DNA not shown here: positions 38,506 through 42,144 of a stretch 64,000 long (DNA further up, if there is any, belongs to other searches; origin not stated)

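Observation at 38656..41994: Multi-cohesin-like T9SS-exported scaffold in the same window as a dockerin-tagged lipase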

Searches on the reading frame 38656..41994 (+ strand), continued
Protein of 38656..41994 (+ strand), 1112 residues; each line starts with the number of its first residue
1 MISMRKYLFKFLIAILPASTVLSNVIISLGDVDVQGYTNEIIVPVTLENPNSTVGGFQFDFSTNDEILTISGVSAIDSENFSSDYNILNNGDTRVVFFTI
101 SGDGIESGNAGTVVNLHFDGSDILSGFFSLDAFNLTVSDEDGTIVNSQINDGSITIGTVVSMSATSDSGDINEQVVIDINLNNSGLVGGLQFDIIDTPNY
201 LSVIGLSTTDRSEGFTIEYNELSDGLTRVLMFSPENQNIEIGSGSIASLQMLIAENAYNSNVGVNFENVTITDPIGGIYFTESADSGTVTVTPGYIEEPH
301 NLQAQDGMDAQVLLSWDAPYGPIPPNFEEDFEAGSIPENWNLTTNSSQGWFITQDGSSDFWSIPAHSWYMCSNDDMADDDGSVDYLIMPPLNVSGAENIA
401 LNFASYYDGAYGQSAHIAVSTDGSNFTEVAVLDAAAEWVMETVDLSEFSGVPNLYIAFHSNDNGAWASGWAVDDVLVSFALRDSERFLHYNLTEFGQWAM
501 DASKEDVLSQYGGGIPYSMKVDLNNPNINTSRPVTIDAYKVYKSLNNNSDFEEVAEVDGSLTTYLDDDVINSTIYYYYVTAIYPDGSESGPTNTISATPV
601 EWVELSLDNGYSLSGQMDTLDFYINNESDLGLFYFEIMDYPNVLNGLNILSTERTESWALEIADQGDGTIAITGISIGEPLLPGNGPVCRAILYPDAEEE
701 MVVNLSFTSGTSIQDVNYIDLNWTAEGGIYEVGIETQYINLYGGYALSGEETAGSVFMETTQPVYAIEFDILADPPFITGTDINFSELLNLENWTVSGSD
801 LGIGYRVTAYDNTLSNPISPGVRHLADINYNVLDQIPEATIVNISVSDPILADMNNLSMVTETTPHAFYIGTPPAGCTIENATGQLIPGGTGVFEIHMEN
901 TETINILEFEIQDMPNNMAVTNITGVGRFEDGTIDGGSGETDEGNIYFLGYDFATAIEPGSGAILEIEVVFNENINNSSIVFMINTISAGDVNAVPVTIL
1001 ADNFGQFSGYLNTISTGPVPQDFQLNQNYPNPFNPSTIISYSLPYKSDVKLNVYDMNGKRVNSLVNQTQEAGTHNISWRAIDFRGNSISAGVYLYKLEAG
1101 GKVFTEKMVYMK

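Call 8: find_homologous_proteins(query=window:38656-41994:+, max_evalue=0.001)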
Query window:38656-41994:+ (1112 aa): 296 proteins with E <= 0.001 among 8000 candidates; the best 120 are listed.
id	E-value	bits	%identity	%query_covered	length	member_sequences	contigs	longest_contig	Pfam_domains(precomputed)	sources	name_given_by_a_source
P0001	0.0e+0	2482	100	100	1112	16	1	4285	PF18962.8,PF13860.13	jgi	jgi:hypothetical protein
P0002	0.0e+0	2299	91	100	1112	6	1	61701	PF18962.8,PF13860.13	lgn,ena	-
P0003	0.0e+0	2190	86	100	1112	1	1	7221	PF18962.8,PF13860.13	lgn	-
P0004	0.0e+0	2055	80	100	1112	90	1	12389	PF18962.8,PF13860.13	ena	-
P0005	0.0e+0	1990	76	100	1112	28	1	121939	PF18962.8,PF13860.13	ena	-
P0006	0.0e+0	1931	74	100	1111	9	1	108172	PF18962.8,PF13860.13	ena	-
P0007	0.0e+0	1930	74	100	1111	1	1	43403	PF18962.8,PF13860.13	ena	-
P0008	0.0e+0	1930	74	100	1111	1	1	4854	PF18962.8,PF13860.13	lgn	-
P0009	0.0e+0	1929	74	100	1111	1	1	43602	PF18962.8,PF13860.13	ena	-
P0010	0.0e+0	1929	74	100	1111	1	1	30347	PF18962.8,PF13860.13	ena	-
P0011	0.0e+0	1929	74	100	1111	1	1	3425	PF18962.8,PF13860.13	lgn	-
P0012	0.0e+0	1929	74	100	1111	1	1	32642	PF18962.8,PF13860.13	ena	-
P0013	0.0e+0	1929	74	100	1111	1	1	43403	PF18962.8,PF13860.13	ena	-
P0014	0.0e+0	1928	74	100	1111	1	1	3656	PF18962.8,PF13860.13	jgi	jgi:hypothetical protein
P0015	0.0e+0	1928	74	100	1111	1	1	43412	PF18962.8,PF13860.13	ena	-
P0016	0.0e+0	1928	74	100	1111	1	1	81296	PF18962.8,PF13860.13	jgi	jgi:hypothetical protein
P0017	0.0e+0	1928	74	100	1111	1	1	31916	PF18962.8,PF13860.13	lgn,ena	-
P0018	0.0e+0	1928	74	100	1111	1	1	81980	PF18962.8,PF13860.13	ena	-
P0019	0.0e+0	1927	74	100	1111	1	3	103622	PF00963.25,PF18962.8,PF13860.13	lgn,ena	-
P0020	0.0e+0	1927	74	100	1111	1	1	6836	PF18962.8,PF13860.13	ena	-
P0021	0.0e+0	1927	74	100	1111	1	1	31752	PF18962.8,PF13860.13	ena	-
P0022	0.0e+0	1927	74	100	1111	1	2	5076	PF18962.8,PF13860.13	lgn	-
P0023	0.0e+0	1926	74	100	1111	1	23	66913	PF18962.8,PF13860.13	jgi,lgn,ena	jgi:hypothetical protein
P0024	0.0e+0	1926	74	100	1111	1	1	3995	PF18962.8,PF13860.13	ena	-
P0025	0.0e+0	1926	74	100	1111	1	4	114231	PF18962.8,PF13860.13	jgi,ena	-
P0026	0.0e+0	1925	74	100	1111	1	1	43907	PF18962.8,PF13860.13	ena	-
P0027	0.0e+0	1925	74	100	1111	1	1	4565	PF00963.25,PF18962.8,PF13860.13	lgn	-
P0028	0.0e+0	1925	74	100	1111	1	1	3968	PF18962.8,PF13860.13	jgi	jgi:hypothetical protein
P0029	0.0e+0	1925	74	100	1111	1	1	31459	PF18962.8,PF13860.13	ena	-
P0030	0.0e+0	1924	74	100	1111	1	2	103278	PF18962.8,PF13860.13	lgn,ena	-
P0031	0.0e+0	1924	74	100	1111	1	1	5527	PF18962.8,PF13860.13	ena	-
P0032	0.0e+0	1924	74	100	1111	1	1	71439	PF18962.8,PF13860.13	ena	-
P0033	0.0e+0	1924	74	100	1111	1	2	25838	PF18962.8,PF13860.13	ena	-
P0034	0.0e+0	1923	74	100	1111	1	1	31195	PF18962.8,PF13860.13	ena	-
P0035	0.0e+0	1923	74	100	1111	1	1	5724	PF18962.8,PF13860.13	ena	-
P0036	0.0e+0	1923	74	100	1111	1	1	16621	PF18962.8,PF13860.13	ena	-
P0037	0.0e+0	1922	74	100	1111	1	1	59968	PF18962.8,PF13860.13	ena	-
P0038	0.0e+0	1922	74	100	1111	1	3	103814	PF18962.8,PF13860.13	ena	-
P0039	0.0e+0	1921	74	100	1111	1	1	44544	PF18962.8,PF13860.13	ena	-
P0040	0.0e+0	1921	74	100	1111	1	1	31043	PF18962.8,PF13860.13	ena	-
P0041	0.0e+0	1921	74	100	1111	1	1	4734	PF18962.8,PF13860.13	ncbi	-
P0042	0.0e+0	1920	74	100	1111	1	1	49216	PF18962.8,PF13860.13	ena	-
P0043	0.0e+0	1914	74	99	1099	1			PF18962.8,PF13860.13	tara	tara:strand:+ start:6744 stop:10043 length:3300 start_codon:yes stop_codon:yes gene_type:complete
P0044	0.0e+0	1902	74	100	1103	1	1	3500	PF18962.8,PF13860.13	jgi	jgi:hypothetical protein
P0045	0.0e+0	1740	67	100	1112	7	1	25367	PF00963.25,PF18962.8,PF13860.13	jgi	-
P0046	0.0e+0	1717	68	100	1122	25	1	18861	PF18962.8,PF13860.13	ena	-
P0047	0.0e+0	1708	67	100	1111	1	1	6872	PF18962.8,PF13860.13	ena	-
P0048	0.0e+0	1703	67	100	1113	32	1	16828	PF18962.8,PF13860.13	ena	-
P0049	0.0e+0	1686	65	100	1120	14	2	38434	PF18962.8,PF13860.13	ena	-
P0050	0.0e+0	1683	65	100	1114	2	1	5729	PF00963.25,PF18962.8,PF13860.13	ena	-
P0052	0.0e+0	1677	65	100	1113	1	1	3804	PF18962.8,PF13860.13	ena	-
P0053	0.0e+0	1675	64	100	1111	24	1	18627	PF18962.8,PF13860.13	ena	-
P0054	0.0e+0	1674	64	100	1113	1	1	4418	PF18962.8,PF13860.13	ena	-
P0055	0.0e+0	1674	64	100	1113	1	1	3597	PF18962.8,PF13860.13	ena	-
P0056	0.0e+0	1674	65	100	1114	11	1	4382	PF18962.8,PF13860.13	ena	-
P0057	0.0e+0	1674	64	100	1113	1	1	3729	PF18962.8,PF13860.13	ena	-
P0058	0.0e+0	1674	65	100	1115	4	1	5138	PF18962.8,PF13860.13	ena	-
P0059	0.0e+0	1671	64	100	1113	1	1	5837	PF18962.8,PF13860.13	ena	-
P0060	0.0e+0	1671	64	100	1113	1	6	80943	PF18962.8,PF13860.13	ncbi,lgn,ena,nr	ncbi:MAG: hypothetical protein CMG55_03840 [Candidatus Marinimicrobia bacterium]|nr:hypothetical pro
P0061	0.0e+0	1671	65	100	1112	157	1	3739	PF18962.8,PF13860.13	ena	-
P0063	0.0e+0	1663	65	100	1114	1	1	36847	PF18962.8,PF13860.13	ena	-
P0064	0.0e+0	1663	64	100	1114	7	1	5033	PF18962.8,PF13860.13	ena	-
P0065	0.0e+0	1660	64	100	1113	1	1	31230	PF00963.25,PF18962.8,PF13860.13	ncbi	-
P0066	0.0e+0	1659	64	100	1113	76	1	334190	PF18962.8,PF13860.13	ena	-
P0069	0.0e+0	1655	65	100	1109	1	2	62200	PF00963.25,PF18962.8,PF13860.13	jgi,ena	-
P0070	0.0e+0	1653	64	100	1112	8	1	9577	PF18962.8,PF13860.13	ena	-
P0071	0.0e+0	1652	63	100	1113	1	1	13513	PF18962.8,PF13860.13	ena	-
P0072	0.0e+0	1651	63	100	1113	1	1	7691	PF18962.8,PF13860.13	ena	-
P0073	0.0e+0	1649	63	100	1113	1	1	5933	PF18962.8,PF13860.13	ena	-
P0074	0.0e+0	1647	63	100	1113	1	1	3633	PF18962.8,PF13860.13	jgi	-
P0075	0.0e+0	1606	62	100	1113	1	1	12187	PF00963.25,PF13860.13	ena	-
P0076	0.0e+0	1594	62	100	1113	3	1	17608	PF00963.25,PF18962.8,PF13860.13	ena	-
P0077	0.0e+0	1593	63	100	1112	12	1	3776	PF13860.13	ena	-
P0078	0.0e+0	1590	62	100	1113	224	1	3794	PF00963.25,PF18962.8,PF13860.13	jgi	-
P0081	0.0e+0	1568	60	100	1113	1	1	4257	PF00963.25,PF13860.13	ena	-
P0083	0.0e+0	1566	61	100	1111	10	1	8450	PF00963.25,PF18962.8,PF13860.13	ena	-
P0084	0.0e+0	1557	61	100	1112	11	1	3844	PF18962.8,PF13860.13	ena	-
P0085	0.0e+0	1545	70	86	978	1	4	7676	PF18962.8,PF13860.13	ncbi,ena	-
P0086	0.0e+0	1543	61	100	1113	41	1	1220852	PF18962.8,PF13860.13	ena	-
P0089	0.0e+0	1537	60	100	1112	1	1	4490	PF18962.8,PF13860.13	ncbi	-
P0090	0.0e+0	1536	60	100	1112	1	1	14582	PF18962.8,PF13860.13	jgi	-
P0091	0.0e+0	1536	60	100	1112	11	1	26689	PF00963.25,PF18962.8,PF13860.13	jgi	-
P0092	0.0e+0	1535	60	100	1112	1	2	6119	PF18962.8,PF13860.13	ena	-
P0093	0.0e+0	1535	60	100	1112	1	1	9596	PF18962.8,PF13860.13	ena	-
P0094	0.0e+0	1534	60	100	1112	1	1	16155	PF18962.8,PF13860.13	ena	-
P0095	0.0e+0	1533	60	100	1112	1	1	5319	PF18962.8,PF13860.13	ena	-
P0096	0.0e+0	1533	60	100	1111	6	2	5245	PF18962.8,PF13860.13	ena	-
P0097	0.0e+0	1532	60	100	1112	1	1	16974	PF18962.8,PF13860.13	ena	-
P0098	0.0e+0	1530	61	99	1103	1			PF18962.8,PF13860.13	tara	tara:strand:+ start:1054 stop:4365 length:3312 start_codon:yes stop_codon:yes gene_type:complete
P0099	0.0e+0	1527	60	100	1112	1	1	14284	PF18962.8,PF13860.13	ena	-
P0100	0.0e+0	1519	59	100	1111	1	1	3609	PF18962.8,PF13860.13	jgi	-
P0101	0.0e+0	1515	59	100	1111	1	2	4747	PF18962.8,PF13860.13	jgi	-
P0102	0.0e+0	1514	59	100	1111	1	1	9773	PF18962.8,PF13860.13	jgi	-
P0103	0.0e+0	1513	59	100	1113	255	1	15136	PF18962.8,PF13860.13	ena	-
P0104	0.0e+0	1508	68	86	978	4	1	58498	PF18962.8,PF13860.13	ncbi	-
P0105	0.0e+0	1507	59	100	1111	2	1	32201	PF18962.8,PF13860.13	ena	-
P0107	0.0e+0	1498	59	100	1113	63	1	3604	PF18962.8,PF13860.13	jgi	-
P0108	0.0e+0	1465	62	92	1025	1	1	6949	PF00963.25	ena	-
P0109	0.0e+0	1449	63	89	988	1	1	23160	PF00963.25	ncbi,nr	ncbi:MAG: choice-of-anchor J domain-containing protein, partial [Candidatus Marinimicrobia bacterium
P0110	0.0e+0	1449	58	100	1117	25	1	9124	PF00963.25,PF18962.8,PF13860.13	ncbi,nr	ncbi:MAG TPA: T9SS type A sorting domain-containing protein [Candidatus Marinimicrobia bacterium]|nr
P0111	0.0e+0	1379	63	84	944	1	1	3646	PF00963.25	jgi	-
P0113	0.0e+0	1322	65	79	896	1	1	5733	PF00963.25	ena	-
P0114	0.0e+0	1311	53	100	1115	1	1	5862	PF00963.25,PF18962.8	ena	-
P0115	0.0e+0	1303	54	100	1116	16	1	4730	PF18962.8,PF13860.13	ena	-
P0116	0.0e+0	1303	53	100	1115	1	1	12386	PF00963.25,PF18962.8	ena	-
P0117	0.0e+0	1303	52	100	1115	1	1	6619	PF00963.25,PF18962.8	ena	-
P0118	0.0e+0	1301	53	100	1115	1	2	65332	PF00963.25,PF18962.8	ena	-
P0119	0.0e+0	1301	52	100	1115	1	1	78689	PF00963.25,PF18962.8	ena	-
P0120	0.0e+0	1301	53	100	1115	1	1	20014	PF00963.25,PF18962.8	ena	-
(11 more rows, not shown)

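Call 11: search_protein_families(library=pfam, alignment_id=A1, max_evalue=1)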
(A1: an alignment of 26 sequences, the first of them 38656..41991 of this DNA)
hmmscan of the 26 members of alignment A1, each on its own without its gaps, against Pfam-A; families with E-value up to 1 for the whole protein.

A. member 1, window:38656-41991:+ (1112 aa): 5 families
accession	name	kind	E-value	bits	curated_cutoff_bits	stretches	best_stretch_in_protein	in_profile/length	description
PF13860.13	FlgD_ig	-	7.4e-09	35.9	27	1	1043-1099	18-75/79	FlgD Ig-like domain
PF18962.6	Por_Secre_tail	-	2.6e-07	31.3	27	1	1029-1109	2-74/75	Secretion system C-terminal sorting domain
PF13585.12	CHU_C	-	0.022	15.3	27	1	1047-1099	27-72/86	CHU_C Type IX secretion signal domain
PF00041.27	fn3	-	0.048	14.3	25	0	298-323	2-29/84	Fibronectin type III domain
PF00754.31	F5_F8_type_C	-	0.066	13.8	28.2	0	409-462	60-114/127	F5/8 type C domain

B. families by the number of members that match (of 26 scanned): 12 families
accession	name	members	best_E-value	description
PF13860.13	FlgD_ig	26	4.5e-10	FlgD Ig-like domain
PF18962.6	Por_Secre_tail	26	1.4e-07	Secretion system C-terminal sorting domain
PF13585.12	CHU_C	25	0.00013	CHU_C Type IX secretion signal domain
PF00041.27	fn3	22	0.00029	Fibronectin type III domain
PF00963.24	Cohesin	12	4e-14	Cohesin domain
PF18957.6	RibLong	10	0.022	Long Rib domain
PF00754.31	F5_F8_type_C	6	0.06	F5/8 type C domain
PF00629.30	MAM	5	6.9e-05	MAM domain, meprin/A5/mu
PF22633.2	F5_F8_type_C_2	2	0.015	NedA-like, galactose-binding domain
PF08622.16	Svf1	2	0.081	Svf1-like N-terminal lipocalin domain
PF13056.11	DUF3918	1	0.17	Protein of unknown function (DUF3918)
PF22692.1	LlgE_F_G_D1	1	0.26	Flagellar hook protein FlgE/F/G D1 domain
